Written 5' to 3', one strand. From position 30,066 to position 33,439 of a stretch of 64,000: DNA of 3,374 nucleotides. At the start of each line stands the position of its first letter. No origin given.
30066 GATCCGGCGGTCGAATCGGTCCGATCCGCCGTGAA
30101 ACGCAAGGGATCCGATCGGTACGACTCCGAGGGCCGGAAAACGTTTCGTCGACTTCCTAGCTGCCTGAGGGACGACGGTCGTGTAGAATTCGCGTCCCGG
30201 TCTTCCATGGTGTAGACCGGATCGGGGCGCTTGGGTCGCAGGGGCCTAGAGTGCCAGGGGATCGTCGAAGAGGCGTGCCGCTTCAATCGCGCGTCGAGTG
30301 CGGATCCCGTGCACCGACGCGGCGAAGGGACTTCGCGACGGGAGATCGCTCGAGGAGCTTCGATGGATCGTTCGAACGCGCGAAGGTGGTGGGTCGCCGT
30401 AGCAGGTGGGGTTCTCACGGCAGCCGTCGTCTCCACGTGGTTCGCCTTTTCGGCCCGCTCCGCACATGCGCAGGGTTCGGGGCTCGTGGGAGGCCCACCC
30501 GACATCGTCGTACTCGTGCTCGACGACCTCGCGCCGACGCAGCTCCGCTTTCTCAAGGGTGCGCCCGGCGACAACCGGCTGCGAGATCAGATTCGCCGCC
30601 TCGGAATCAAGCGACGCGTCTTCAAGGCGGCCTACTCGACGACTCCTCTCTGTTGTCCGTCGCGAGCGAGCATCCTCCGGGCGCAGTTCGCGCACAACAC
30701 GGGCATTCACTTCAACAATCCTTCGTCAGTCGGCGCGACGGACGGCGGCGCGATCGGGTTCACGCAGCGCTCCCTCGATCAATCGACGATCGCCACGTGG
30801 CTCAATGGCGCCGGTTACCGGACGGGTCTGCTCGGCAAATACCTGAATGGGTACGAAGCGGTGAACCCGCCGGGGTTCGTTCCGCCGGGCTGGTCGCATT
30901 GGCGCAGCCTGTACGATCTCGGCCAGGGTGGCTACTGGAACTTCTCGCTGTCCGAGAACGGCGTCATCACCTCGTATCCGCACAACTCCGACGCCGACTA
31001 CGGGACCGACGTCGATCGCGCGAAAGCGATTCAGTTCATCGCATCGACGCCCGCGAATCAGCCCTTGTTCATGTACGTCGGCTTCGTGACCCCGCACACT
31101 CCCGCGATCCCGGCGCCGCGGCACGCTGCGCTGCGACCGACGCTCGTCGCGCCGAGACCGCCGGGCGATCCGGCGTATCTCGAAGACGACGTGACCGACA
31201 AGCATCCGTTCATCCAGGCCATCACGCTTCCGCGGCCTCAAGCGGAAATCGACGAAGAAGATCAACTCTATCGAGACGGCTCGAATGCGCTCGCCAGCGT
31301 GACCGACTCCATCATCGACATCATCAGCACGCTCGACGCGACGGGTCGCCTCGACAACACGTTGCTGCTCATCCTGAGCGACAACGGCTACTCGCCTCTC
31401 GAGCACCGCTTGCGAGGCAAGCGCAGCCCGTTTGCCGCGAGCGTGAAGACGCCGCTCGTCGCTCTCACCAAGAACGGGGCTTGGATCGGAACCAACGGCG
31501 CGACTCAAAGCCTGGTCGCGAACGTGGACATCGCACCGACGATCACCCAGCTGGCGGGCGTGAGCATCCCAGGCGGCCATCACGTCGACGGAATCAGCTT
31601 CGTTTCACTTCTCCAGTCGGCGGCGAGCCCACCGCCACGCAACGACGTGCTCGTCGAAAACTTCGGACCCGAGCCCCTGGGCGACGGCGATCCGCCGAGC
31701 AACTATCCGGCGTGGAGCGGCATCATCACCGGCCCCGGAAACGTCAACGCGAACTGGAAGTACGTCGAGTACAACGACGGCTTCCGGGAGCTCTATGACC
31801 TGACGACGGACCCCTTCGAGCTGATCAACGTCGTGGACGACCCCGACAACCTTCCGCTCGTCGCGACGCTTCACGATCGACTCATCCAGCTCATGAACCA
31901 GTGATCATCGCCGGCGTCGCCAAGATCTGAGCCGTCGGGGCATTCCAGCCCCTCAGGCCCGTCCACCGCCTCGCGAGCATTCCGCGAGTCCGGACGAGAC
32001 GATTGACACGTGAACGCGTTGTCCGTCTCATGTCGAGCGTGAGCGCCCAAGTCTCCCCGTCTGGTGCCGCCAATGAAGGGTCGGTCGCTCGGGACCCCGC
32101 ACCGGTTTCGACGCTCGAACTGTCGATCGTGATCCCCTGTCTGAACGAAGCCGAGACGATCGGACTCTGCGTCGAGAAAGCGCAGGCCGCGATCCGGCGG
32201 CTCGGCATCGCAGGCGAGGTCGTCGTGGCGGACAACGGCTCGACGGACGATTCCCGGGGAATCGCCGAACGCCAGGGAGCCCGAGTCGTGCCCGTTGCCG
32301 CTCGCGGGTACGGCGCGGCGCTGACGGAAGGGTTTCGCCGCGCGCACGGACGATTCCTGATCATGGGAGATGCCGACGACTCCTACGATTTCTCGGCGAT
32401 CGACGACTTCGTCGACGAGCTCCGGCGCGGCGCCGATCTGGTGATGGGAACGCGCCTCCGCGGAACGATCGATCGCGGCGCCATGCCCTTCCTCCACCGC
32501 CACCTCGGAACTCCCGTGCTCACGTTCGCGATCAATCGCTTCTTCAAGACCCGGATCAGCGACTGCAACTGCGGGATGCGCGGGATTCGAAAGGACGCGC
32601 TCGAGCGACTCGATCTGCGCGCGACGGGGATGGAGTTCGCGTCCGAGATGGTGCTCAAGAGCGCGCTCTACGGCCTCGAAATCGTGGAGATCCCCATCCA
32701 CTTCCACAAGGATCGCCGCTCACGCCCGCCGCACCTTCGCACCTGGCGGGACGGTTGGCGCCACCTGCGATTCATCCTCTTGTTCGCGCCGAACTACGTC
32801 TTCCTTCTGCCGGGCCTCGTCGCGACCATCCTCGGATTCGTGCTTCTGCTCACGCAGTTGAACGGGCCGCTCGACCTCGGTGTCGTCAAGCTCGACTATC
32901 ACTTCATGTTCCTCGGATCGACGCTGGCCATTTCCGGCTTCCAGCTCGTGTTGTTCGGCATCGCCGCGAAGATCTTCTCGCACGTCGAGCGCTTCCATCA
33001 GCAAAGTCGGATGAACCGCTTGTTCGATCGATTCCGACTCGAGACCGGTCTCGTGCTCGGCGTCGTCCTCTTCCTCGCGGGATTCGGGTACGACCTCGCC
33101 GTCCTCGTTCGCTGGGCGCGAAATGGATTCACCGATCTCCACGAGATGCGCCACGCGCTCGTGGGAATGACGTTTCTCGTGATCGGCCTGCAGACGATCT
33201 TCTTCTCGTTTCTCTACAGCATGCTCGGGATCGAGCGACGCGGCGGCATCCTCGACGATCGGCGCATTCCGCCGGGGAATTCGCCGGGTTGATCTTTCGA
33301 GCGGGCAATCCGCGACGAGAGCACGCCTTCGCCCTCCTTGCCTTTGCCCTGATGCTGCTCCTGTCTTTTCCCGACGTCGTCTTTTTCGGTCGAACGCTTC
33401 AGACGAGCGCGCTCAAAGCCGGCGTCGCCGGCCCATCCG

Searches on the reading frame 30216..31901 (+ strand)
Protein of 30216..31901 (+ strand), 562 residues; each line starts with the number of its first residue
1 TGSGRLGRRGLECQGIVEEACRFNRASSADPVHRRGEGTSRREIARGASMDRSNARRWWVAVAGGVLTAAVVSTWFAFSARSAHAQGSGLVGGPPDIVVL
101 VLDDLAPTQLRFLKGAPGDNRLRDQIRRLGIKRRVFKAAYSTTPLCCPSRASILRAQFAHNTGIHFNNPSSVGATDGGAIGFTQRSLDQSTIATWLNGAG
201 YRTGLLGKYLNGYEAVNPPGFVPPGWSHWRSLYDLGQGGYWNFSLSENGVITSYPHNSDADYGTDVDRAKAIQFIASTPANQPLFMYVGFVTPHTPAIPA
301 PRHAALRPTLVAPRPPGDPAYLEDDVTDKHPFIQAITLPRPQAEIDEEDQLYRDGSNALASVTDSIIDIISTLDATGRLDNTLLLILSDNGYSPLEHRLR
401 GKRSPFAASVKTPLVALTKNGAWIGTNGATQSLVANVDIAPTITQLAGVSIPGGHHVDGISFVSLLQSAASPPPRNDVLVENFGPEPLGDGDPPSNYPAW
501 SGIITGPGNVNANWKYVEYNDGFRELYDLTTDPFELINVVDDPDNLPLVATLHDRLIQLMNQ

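Call 38: search_protein_families(library=pfam, proteins=[window:30216-31901:+], max_evalue=0.00001)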
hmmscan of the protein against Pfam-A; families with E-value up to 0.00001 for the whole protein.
window:30216-31901:+ (562 aa): 2 families
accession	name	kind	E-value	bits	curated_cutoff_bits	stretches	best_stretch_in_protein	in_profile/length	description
PF00884.28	Sulfatase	-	5e-30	105.3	25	1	95-449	1-301/301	Sulfatase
PF16347.10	SGSH_C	-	9.3e-16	58.8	29.3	1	396-561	2-153/154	N-sulphoglucosamine sulphohydrolase, C-terminal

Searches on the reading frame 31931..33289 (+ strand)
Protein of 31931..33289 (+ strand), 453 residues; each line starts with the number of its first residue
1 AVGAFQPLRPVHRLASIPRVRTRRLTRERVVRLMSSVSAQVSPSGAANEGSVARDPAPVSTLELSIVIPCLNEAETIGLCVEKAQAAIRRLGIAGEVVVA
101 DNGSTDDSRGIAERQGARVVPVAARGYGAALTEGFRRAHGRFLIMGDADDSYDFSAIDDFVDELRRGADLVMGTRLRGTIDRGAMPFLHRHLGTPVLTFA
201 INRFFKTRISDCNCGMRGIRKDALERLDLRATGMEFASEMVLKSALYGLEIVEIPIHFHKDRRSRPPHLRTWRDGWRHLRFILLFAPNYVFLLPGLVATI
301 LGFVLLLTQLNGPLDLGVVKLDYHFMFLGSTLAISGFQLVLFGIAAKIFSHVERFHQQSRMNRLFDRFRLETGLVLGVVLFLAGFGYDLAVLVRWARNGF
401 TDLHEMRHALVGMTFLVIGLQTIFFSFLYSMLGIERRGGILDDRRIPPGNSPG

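Call 38: search_protein_families(library=pfam, proteins=[window:31931-33289:+], max_evalue=0.00001)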
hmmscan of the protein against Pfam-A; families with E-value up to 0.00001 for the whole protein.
window:31931-33289:+ (453 aa): 1 family
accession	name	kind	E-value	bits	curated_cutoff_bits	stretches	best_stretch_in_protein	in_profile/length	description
PF00535.33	Glycos_transf_2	-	4.3e-25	89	23.3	1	65-227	1-167/168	Glycosyl transferase family 2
